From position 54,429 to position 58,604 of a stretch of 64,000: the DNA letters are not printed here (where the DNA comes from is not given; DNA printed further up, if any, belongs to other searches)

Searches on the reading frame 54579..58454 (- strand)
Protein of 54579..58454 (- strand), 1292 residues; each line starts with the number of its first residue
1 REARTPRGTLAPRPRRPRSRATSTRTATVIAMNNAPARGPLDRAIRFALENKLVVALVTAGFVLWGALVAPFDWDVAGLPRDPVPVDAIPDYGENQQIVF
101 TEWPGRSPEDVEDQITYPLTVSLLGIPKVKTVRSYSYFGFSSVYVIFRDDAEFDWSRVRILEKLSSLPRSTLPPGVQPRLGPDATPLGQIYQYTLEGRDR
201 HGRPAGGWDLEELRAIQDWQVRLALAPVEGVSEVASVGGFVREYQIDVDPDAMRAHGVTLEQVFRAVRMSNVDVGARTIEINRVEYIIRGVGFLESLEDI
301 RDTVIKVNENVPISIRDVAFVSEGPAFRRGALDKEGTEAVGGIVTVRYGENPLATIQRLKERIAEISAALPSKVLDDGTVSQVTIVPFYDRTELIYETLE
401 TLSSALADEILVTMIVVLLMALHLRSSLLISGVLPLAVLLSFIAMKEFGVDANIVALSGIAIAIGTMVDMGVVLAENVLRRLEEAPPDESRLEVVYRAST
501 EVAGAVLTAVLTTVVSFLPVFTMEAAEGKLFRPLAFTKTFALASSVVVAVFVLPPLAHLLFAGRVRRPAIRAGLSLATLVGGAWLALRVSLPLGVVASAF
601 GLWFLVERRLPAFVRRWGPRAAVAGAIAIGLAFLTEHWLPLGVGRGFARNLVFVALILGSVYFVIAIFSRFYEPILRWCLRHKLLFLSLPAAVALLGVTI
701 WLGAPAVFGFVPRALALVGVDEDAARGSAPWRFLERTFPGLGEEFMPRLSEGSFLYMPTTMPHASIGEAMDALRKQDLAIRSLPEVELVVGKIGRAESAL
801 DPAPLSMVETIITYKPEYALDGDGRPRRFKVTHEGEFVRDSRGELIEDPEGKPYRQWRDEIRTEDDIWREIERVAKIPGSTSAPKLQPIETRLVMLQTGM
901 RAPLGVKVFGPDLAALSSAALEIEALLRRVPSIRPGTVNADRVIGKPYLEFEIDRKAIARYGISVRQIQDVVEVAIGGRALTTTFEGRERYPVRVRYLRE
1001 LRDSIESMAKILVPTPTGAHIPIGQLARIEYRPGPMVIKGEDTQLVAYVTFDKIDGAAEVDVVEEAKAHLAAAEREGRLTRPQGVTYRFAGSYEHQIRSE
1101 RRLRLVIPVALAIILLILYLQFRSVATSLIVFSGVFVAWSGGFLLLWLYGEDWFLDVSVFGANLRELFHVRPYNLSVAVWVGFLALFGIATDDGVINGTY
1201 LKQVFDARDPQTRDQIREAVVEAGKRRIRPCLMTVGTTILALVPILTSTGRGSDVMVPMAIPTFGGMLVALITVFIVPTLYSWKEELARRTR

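Call 22: search_protein_families(library=pfam, proteins=[window:54579-58454:-], max_evalue=0.00001)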
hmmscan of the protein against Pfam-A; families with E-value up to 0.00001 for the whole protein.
window:54579-58454:- (1292 aa): 2 families
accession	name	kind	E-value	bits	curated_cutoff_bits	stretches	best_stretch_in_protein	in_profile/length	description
PF00873.25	ACR_tran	-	1.9e-173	579.2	28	2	83-566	29-495/1021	AcrB/AcrD/AcrF family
PF03176.21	MMPL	-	7.9e-06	25.5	20.5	0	1096-1138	138-180/333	MMPL family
